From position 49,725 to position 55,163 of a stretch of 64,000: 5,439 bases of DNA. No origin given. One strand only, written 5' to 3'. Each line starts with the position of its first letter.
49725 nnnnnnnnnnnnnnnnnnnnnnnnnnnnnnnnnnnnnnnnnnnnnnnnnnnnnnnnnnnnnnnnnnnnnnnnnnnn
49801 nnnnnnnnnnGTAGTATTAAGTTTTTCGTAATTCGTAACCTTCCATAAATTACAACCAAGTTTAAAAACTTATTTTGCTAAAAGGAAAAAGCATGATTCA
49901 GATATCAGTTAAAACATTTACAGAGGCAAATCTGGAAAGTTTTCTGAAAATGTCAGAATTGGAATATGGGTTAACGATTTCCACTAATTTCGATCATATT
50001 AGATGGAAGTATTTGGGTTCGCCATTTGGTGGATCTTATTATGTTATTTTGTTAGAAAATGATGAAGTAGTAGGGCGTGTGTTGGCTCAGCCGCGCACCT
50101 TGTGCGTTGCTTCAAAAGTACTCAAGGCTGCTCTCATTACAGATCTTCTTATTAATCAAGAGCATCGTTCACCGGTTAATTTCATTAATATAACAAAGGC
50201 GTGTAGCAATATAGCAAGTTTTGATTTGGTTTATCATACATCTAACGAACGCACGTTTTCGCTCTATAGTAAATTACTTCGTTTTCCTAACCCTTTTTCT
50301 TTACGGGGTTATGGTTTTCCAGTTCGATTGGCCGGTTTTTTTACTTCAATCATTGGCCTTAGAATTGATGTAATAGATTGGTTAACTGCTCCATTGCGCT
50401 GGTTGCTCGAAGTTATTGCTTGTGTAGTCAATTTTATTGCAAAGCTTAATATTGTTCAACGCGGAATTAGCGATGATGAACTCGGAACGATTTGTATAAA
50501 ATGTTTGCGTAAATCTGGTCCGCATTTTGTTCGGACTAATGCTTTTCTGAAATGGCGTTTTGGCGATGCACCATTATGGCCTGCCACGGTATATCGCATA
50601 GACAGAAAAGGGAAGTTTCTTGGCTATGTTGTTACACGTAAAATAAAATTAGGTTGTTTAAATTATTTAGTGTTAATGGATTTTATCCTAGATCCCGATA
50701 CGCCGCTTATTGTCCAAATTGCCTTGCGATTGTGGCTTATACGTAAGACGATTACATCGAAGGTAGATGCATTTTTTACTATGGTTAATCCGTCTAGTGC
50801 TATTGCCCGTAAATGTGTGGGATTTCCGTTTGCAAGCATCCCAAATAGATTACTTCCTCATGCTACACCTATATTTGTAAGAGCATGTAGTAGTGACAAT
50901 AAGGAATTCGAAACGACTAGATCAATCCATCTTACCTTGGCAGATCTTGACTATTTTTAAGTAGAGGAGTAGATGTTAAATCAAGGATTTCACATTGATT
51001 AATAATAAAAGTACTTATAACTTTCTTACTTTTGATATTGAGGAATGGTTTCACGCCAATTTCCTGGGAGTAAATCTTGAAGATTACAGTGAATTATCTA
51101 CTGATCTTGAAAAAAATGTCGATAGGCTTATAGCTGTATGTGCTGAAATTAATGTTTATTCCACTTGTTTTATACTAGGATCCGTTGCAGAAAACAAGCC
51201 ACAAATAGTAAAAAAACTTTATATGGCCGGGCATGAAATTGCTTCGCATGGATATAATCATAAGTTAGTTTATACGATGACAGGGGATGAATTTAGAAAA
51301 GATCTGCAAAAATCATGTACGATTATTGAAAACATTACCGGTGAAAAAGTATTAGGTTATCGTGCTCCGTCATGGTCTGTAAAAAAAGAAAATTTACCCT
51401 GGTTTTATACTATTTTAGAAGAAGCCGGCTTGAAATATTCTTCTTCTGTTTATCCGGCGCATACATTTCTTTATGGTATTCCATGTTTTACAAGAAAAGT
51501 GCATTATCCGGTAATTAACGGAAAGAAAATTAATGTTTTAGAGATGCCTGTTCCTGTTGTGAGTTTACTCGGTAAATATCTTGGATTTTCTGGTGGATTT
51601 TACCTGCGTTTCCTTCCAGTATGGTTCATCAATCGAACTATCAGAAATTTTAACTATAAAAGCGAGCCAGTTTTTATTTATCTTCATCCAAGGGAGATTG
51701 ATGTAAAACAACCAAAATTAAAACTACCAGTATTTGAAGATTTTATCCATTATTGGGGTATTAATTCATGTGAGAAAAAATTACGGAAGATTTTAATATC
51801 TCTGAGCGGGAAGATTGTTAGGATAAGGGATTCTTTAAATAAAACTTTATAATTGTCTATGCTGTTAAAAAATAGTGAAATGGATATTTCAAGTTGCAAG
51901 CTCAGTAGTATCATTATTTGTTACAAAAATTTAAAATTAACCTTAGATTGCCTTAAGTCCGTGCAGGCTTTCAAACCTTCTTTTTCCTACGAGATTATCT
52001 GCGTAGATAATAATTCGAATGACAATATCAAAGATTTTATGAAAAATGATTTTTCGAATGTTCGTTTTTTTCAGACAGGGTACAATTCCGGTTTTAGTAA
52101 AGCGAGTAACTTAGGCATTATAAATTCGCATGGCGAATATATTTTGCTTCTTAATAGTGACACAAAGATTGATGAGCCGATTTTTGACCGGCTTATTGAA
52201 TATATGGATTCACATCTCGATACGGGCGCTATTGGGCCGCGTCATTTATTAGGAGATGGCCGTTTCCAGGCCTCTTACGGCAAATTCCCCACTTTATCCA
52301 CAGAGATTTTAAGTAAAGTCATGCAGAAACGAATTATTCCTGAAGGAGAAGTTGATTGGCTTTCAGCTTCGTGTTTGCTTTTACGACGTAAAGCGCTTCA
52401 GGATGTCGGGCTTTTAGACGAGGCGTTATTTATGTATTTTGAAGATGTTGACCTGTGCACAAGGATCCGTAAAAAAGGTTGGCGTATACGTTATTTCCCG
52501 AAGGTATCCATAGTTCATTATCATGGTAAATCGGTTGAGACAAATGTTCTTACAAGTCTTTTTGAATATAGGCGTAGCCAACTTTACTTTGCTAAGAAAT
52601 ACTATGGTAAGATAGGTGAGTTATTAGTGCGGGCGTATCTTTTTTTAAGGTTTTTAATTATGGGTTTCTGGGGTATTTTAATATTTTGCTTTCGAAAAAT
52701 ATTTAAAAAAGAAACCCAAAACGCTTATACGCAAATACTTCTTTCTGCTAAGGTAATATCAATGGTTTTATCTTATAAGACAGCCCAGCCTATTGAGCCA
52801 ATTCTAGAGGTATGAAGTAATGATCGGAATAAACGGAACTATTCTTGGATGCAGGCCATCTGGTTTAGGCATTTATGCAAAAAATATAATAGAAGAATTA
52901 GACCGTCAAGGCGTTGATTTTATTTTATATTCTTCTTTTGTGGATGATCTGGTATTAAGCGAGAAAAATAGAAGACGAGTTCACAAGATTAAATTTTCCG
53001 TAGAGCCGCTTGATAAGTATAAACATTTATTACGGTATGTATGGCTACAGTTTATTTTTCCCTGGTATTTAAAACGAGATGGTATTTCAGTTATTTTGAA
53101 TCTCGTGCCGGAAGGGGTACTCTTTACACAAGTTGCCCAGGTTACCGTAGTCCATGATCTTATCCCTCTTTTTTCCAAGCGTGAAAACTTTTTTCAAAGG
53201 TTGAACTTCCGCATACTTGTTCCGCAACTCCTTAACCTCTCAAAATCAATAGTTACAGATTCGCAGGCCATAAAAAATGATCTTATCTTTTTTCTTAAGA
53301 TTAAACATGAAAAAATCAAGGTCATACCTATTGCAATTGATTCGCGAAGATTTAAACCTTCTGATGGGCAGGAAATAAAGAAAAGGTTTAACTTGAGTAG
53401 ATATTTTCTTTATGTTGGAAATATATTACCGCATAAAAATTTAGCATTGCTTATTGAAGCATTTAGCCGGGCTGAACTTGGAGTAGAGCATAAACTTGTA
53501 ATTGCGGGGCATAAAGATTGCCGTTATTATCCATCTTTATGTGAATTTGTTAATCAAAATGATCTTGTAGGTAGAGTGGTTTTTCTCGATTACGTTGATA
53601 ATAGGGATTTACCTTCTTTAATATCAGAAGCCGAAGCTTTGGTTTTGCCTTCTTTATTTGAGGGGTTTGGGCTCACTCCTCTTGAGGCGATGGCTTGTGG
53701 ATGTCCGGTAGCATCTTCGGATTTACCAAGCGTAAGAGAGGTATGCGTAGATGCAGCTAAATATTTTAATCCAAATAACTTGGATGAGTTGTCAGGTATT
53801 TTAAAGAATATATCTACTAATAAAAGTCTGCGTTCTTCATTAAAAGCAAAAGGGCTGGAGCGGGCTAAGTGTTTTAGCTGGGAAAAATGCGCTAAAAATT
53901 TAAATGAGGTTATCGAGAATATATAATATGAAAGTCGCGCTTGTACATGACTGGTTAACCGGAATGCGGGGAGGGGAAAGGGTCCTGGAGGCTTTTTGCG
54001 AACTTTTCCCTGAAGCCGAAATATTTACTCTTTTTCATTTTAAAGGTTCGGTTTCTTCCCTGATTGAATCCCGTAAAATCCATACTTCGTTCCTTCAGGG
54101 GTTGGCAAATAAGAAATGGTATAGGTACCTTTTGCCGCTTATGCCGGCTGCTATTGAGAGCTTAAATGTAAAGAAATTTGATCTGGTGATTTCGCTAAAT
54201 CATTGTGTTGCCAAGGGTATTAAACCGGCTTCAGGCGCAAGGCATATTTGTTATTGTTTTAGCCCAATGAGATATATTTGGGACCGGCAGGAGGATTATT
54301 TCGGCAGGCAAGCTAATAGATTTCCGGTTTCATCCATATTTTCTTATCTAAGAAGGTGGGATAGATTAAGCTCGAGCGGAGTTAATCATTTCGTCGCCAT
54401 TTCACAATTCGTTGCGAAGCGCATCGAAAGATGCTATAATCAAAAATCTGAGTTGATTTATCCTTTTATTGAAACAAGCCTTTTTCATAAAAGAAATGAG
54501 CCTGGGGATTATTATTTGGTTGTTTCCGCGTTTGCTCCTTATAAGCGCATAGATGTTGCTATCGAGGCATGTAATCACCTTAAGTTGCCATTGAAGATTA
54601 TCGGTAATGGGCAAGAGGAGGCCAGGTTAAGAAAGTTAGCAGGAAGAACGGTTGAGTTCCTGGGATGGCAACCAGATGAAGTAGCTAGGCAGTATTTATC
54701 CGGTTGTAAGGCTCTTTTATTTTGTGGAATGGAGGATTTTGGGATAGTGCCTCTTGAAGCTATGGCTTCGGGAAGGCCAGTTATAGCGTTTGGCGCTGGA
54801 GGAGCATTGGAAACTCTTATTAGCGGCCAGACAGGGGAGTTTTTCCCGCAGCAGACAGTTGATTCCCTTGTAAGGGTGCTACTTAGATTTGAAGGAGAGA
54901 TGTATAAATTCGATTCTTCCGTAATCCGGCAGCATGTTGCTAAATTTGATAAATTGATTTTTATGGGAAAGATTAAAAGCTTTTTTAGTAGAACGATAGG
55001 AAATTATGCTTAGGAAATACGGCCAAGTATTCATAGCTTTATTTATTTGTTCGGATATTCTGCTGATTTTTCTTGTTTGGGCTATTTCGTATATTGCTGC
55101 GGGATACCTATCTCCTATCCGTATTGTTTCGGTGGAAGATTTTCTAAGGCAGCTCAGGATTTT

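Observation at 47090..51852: FabH-like KAS III, SDR, methyltransferase, ACP, unknown protein and polysaccharide deacetylase: a candidate acyl-decoration pathway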

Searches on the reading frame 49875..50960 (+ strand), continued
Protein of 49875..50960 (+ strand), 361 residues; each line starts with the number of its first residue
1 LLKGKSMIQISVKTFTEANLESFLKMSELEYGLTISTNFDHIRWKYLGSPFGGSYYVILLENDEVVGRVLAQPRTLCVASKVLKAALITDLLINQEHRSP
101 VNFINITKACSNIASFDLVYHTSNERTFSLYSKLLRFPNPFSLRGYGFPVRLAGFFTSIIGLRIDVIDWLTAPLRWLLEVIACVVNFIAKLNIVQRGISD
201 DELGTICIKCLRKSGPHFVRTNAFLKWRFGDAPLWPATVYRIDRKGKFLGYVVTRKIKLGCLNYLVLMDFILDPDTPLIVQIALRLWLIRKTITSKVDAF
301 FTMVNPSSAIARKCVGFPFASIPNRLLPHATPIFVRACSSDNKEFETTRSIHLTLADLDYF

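Call 79: find_encoding_contigs(protein=P0104, flank=10000, max_places=1)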
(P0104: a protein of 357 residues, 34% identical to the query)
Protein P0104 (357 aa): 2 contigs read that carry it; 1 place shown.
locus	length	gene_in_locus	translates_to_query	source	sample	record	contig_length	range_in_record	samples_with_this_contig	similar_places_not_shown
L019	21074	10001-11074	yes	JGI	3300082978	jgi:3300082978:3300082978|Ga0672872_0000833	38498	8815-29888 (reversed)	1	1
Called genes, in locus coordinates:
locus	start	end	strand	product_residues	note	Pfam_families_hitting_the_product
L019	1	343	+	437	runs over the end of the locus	PF00005:ABC_tran, PF13304:AAA_21 (faint), PF14524:Wzt_C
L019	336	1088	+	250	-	PF13640:2OG-FeII_Oxy_3, PF13661:2OG-FeII_Oxy_4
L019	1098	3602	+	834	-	PF00535:Glycos_transf_2, PF13641:Glyco_tranf_2_3, PF00534:Glycos_transf_1, PF13692:Glyco_trans_1_4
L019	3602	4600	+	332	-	PF01075:Glyco_transf_9 (weak)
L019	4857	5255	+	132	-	PF04138:GtrA_DPMS_TM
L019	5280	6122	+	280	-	PF02558:ApbA (faint), PF03721:UDPG_MGDP_dh_N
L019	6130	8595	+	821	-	-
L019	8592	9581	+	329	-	PF00535:Glycos_transf_2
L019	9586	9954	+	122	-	PF00892:EamA (weak)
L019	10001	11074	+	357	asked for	-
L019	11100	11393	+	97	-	-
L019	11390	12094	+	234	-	PF00106:adh_short, PF13561:adh_short_C2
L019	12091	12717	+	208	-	PF00753:Lactamase_B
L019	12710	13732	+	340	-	PF00195:Chal_sti_synt_N (weak), PF08545:ACP_syn_III, PF08541:ACP_syn_III_C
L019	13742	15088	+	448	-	PF00501:AMP-binding, PF13193:AMP-binding_C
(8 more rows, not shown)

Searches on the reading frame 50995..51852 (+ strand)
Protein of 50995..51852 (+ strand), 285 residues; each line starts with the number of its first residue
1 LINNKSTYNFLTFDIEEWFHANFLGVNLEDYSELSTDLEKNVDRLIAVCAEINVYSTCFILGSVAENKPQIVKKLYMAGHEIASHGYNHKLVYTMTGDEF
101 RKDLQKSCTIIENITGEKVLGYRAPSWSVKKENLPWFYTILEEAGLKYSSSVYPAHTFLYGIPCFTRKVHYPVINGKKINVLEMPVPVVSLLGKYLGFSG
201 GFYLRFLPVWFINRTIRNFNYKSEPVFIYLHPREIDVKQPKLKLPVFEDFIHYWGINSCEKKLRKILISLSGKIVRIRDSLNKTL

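Call 3: search_protein_families(library=pfam, proteins=[window:50995-51852:+], max_evalue=0.01)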
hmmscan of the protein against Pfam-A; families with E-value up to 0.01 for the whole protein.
window:50995-51852:+ (285 aa): 3 families
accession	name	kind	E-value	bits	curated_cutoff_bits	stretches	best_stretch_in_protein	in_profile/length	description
PF11959.13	DUF3473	-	6.7e-30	104.2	29.6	1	150-268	1-118/130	Domain of unknown function (DUF3473)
PF01522.26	Polysacc_deac_1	-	5e-18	65.7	23.1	1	39-131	18-110/124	Polysaccharide deacetylase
PF10096.14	DUF2334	-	0.00085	19.4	26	1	71-156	58-154/203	Uncharacterized protein conserved in bacteria (DUF2334)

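Call 4: search_protein_families(library=ncbifam, proteins=[window:50995-51852:+], max_evalue=0.01)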
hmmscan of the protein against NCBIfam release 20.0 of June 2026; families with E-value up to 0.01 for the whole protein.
window:50995-51852:+ (285 aa): 9 families
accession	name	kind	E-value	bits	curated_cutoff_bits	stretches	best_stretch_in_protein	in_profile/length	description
TIGR03006.1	pepcterm_polyde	equivalog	1.3e-70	237.6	276.2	1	9-270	1-262/272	XrtA system polysaccharide deacetylase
TIGR02764.1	spore_ybaN_pdaB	equivalog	5.3e-16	58.9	237.4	1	39-134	18-113/191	polysaccharide deacetylase family sporulation protein PdaB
NF045821.1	PgAcgDacpgdA1_Bac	equivalog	9.1e-12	44.4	400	1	49-136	110-197/282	peptidoglycan-N-acetylglucosamine deacetylase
TIGR02873.1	spore_ylxY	hypoth_equivalog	9.9e-12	44.6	391.5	1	41-132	99-190/268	probable sporulation protein, polysaccharide deacetylase family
TIGR04243.1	nodulat_NodB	equivalog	1.3e-10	41.1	240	1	44-125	19-101/197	chitooligosaccharide deacetylase NodB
TIGR03212.1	uraD_N-term-dom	equivalog_domain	1.6e-10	40.5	424.6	1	44-154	81-186/297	allantoinase PuuE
TIGR02884.1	spore_pdaA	equivalog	6.7e-09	35.8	298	1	42-126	52-136/224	delta-lactam-biosynthetic de-N-acetylase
NF045822.1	PgAcgDacpgdA2_Bac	equivalog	6.6e-05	22.4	400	1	44-126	86-168/274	peptidoglycan-N-acetylglucosamine deacetylase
NF045820.1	PgAcgDacpgdA_Strep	equivalog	6.6e-05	21.9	800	1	45-125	286-366/463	peptidoglycan-N-acetylglucosamine deacetylase PgdA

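Call 46: search_solved_structures(query=window:50995-51852:+, max_evalue=0.001, show_alignments=1)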
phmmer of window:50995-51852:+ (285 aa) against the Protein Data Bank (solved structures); distinct sequences matched with E-value up to 0.001: 25.
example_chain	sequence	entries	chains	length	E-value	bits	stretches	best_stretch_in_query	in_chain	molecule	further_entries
3rxz_A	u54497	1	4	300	6.4e-14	55.2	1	41-152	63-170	Polysaccharide deacetylase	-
3qbu_A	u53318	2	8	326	9.6e-11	44.7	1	39-152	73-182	Putative uncharacterized protein | peptidoglycan deacetylase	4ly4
7bly_A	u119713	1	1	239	7.8e-09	38.5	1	44-129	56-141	Aspergillus niger contig An12c0130, genomic contig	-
5o6y_A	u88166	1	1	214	9.2e-09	38.2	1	44-137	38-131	Peptidoglycan N-acetylglucosamine deacetylase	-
6hm9_A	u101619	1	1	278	1.1e-08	37.9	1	42-132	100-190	Putative polysaccharide deacetylase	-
5o6y_B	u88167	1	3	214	6.3e-08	35.5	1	44-136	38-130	Peptidoglycan N-acetylglucosamine deacetylase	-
6hpa_A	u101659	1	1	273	7.6e-08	35.2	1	42-132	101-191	Putative polysaccharide deacetylase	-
7bkf_A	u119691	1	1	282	8.6e-08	35.1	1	43-132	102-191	Putative polysaccharide deacetylase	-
4l1g_A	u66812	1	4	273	9.5e-08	34.9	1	44-136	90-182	Peptidoglycan N-acetylglucosamine deacetylase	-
1z7a_A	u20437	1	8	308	2.8e-07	33.4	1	41-167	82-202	conserved hypothetical protein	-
3cl6_A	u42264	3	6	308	9.2e-07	31.7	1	42-153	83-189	Puue allantoinase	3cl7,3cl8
1ny1_A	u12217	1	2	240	1.5e-06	31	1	43-126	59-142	Probable polysaccharide deacetylase pdaA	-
1w1a_1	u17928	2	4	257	1.7e-06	30.8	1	43-126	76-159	PROBABLE POLYSACCHARIDE DEACETYLASE PDAA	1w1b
1w17_A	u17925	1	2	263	1.8e-06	30.7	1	43-127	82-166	PROBABLE POLYSACCHARIDE DEACETYLASE PDAA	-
7y51_A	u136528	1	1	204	2.4e-06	30.3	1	43-126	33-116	Predicted xylanase/chitin deacetylase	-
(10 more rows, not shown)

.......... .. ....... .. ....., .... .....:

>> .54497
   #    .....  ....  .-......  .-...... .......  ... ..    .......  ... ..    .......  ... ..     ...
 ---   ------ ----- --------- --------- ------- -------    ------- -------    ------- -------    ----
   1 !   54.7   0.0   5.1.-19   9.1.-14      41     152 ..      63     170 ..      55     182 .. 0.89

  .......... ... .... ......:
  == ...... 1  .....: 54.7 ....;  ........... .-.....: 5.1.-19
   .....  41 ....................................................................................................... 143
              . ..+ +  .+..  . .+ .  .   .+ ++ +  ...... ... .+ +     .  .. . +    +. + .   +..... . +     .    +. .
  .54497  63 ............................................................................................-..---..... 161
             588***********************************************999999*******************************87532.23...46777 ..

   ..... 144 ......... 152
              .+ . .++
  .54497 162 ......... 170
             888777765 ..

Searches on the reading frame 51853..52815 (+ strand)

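Call 3: search_protein_families(library=pfam, proteins=[window:51853-52815:+], max_evalue=0.01)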
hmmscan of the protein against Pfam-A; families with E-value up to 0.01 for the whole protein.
window:51853-52815:+ (320 aa): 4 families
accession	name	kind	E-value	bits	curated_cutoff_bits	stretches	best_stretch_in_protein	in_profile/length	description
PF00535.33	Glycos_transf_2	-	1.5e-19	71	23.3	1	19-185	2-167/168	Glycosyl transferase family 2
PF13641.12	Glyco_tranf_2_3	-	3.9e-14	53.6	27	1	19-229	5-218/230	Glycosyltransferase like family 2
PF13632.12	Glyco_trans_2_3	-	2e-08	34.7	27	1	96-274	1-161/198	Glycosyl transferase family group 2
PF10111.15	Glyco_tranf_2_2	-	8.1e-06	26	27.3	1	19-209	1-203/276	Glycosyltransferase like family 2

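Call 4: search_protein_families(library=ncbifam, proteins=[window:51853-52815:+], max_evalue=0.01)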
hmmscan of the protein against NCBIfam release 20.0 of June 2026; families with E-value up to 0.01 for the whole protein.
window:51853-52815:+ (320 aa): 18 families
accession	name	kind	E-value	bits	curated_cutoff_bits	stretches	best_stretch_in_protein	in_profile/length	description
TIGR03965.1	mycofact_glyco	equivalog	2.7e-21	76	280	1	18-263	76-320/467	mycofactocin biosynthesis glycosyltransferase MftF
TIGR01556.1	rhamnosyltran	subfamily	5.5e-21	75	200.55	1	44-228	20-206/281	rhamnosyltransferase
TIGR03937.1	PgaC_IcaA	equivalog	7.6e-14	51.5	422.3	1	12-218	41-246/407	poly-beta-1,6-N-acetyl-D-glucosamine synthase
NF041875.1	EPS_EpsD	equivalog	1.5e-13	50.8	370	1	20-250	4-234/325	exopolysaccharide biosynthesis glycosyltransferase EpsD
NF038302.1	EPS_HpsE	equivalog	3.2e-10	39.5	300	1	25-129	14-122/307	hormogonium polysaccharide biosynthesis glycosyltransferase HpsE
NF007482.0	PRK10073.1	equivalog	5.1e-10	38.9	423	1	13-122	4-115/334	glycosyltransferase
TIGR04283.1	glyco_like_mftF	equivalog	7.8e-09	35.4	182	1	19-216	2-179/221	TIGR04283 family arsenosugar biosynthesis glycosyltransferase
NF038299.1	EPS_HpsN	equivalog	4.3e-08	32.5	425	1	17-130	3-118/317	hormogonium polysaccharide biosynthesis glycosyltransferase HpsN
TIGR03111.1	glyc2_xrt_Gpos1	hypoth_equivalog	7.6e-08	31.6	363.95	1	18-119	52-157/439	TIGR03111 family XrtG-associated glycosyltransferase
NF050050.1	ProtGlycPglI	equivalog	1.5e-07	31.1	500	1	16-119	3-109/306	GalNAc(5)-diNAcBac-PP-undecaprenol beta-1,3-glucosyltransferase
TIGR04009.1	wcaE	equivalog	2.8e-07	30.1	369.2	1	17-108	3-97/248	colanic acid biosynthesis glycosyltransferase WcaE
NF047683.1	TeichurnBiosyTuaG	equivalog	1.7e-06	27.8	400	1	17-121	8-114/252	teichuronic acid biosynthesis protein TuaG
TIGR04242.1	nodulat_NodC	equivalog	2.1e-06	27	550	1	16-128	49-166/395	chitooligosaccharide synthase NodC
TIGR04195.1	S_glycosyl_SunS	equivalog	0.00012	21.1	350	1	19-104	61-142/421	SunS family peptide S-glycosyltransferase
NF050113.1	gal_furan_GlfT1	equivalog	0.0013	18.1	330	0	19-92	3-75/290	galactofuranosyltransferase GlfT1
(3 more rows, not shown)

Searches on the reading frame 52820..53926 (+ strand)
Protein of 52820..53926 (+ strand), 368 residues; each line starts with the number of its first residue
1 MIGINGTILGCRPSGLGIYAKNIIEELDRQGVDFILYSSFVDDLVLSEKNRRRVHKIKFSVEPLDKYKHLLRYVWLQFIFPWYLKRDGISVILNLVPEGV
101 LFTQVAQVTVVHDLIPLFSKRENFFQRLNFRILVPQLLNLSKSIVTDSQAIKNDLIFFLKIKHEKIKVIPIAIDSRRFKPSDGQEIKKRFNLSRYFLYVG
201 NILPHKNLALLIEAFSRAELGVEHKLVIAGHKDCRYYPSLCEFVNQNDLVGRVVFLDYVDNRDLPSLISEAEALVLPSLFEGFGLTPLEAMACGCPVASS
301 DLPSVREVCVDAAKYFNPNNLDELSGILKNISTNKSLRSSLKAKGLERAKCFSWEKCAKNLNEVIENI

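Call 24: search_protein_families(library=pfam, proteins=[window:52820-53926:+], max_evalue=0.001)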
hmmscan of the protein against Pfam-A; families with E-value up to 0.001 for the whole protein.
window:52820-53926:+ (368 aa): 5 families
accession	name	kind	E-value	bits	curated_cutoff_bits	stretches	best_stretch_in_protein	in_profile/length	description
PF00534.26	Glycos_transf_1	-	1.8e-28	99.7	26.4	1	193-345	15-169/172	Glycosyl transferases group 1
PF13692.12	Glyco_trans_1_4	-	8.8e-23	81.6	27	1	194-324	2-132/142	Glycosyl transferases group 1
PF13439.12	Glyco_transf_4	-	6.2e-13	49.6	28.5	1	14-176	2-169/170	Glycosyltransferase Family 4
PF20706.3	GT4-conflict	-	2.7e-07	30.4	26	1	205-297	211-308/385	Family 4 Glycosyltransferase in conflict systems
PF13524.12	Glyco_trans_1_2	-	5.4e-05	23.6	25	1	222-350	13-130/144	Glycosyl transferase-like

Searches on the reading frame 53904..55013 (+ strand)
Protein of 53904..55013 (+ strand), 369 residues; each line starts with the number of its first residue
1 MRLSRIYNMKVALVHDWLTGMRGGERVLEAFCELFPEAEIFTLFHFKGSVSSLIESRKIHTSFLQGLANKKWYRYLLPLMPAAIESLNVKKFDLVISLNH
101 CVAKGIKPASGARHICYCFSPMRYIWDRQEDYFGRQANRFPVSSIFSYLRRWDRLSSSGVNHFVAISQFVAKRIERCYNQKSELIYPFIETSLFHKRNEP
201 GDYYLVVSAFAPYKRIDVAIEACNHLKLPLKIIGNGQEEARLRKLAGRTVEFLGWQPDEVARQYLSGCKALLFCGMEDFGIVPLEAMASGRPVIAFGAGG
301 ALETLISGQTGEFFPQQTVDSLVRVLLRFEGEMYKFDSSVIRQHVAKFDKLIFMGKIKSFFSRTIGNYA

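Call 24: search_protein_families(library=pfam, proteins=[window:53904-55013:+], max_evalue=0.001)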
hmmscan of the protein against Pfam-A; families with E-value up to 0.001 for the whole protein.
window:53904-55013:+ (369 aa): 3 families
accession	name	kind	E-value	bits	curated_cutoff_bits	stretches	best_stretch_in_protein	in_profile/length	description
PF00534.26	Glycos_transf_1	-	3.5e-23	82.4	26.4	1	196-329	10-155/172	Glycosyl transferases group 1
PF13692.12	Glyco_trans_1_4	-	6.9e-19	69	27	1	205-328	5-138/142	Glycosyl transferases group 1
PF13439.12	Glyco_transf_4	-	9.1e-06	26.2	28.5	1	23-192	3-169/170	Glycosyltransferase Family 4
